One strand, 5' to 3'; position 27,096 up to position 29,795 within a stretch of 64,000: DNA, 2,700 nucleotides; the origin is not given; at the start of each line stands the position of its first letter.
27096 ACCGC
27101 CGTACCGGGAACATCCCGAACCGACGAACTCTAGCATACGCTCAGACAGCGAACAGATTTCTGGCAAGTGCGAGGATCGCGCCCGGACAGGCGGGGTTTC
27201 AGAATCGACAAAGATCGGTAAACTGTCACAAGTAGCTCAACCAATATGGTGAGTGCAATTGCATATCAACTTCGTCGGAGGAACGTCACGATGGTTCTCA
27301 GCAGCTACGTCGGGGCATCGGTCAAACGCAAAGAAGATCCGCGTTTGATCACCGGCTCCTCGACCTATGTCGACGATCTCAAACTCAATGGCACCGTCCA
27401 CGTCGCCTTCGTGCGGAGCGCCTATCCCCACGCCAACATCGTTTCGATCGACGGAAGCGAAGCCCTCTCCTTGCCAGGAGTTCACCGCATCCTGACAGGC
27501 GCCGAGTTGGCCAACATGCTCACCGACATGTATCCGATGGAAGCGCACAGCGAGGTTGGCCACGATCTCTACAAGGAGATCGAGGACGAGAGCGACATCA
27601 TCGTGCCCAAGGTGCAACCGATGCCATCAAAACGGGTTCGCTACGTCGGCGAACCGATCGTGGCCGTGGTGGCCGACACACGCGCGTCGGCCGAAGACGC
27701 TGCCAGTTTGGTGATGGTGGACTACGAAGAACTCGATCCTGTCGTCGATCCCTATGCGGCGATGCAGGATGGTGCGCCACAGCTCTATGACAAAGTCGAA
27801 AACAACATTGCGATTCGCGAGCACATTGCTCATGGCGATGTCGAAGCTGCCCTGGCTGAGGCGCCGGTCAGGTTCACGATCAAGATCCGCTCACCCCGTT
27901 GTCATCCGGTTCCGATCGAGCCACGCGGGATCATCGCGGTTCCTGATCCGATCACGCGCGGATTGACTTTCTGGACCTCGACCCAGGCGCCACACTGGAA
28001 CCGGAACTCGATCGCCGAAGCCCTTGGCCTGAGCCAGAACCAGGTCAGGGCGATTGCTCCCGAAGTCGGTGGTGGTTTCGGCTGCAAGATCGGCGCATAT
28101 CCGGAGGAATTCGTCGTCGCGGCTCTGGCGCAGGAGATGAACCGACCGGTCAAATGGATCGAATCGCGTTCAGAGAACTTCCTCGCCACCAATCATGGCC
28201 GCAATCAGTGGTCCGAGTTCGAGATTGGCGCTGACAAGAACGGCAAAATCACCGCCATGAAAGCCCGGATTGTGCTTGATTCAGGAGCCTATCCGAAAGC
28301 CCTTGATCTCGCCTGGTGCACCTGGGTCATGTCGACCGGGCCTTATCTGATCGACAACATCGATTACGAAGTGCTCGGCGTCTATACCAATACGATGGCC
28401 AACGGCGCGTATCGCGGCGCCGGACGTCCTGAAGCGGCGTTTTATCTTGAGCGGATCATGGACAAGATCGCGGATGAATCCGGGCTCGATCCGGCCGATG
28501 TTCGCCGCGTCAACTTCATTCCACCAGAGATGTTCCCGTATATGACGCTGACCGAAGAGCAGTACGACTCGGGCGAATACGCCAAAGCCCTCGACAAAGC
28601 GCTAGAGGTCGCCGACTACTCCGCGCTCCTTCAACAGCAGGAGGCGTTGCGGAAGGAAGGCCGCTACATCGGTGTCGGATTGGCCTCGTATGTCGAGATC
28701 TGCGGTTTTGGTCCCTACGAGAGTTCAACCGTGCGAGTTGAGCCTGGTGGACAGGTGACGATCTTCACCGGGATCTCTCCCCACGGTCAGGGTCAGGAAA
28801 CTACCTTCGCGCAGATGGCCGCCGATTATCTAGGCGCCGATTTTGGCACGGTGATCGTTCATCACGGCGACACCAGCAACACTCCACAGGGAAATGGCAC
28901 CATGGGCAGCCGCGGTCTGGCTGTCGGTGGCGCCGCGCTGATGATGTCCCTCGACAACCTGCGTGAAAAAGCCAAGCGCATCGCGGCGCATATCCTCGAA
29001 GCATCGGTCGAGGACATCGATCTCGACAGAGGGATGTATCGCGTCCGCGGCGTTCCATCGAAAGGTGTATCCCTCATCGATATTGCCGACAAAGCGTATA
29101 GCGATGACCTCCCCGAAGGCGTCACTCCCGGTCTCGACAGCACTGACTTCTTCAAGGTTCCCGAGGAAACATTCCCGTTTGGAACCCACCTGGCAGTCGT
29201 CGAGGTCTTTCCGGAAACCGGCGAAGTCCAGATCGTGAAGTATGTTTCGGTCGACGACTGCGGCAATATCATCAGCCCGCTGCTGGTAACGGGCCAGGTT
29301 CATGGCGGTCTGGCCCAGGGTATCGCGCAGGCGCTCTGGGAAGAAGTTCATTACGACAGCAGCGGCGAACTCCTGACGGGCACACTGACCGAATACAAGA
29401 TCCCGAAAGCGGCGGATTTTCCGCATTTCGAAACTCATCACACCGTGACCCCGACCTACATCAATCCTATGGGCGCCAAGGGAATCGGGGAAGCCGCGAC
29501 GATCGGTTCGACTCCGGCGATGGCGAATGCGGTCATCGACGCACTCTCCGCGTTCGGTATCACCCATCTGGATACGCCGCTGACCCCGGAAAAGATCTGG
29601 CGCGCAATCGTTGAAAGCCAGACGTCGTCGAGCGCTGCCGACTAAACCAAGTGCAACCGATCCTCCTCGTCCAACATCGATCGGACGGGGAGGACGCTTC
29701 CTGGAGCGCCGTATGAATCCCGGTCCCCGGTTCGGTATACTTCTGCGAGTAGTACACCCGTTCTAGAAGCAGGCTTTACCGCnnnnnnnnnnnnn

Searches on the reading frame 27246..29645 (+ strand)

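Call 37: search_protein_families(library=pfam, proteins=[window:27246-29645:+], max_evalue=0.001)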
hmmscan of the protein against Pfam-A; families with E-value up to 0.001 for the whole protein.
window:27246-29645:+ (799 aa): 3 families
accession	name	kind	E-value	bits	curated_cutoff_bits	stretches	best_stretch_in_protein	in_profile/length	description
PF20256.3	MoCoBD_2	-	2e-81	274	27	1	451-726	1-283/283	Molybdopterin cofactor-binding domain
PF02738.23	MoCoBD_1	-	6.8e-81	271.4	27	1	182-424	3-244/244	Molybdopterin cofactor-binding domain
PF01315.27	Ald_Xan_dh_C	-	3.5e-26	92.1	31.3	1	36-164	1-110/110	Aldehyde oxidase and xanthine dehydrogenase, a/b hammerhead domain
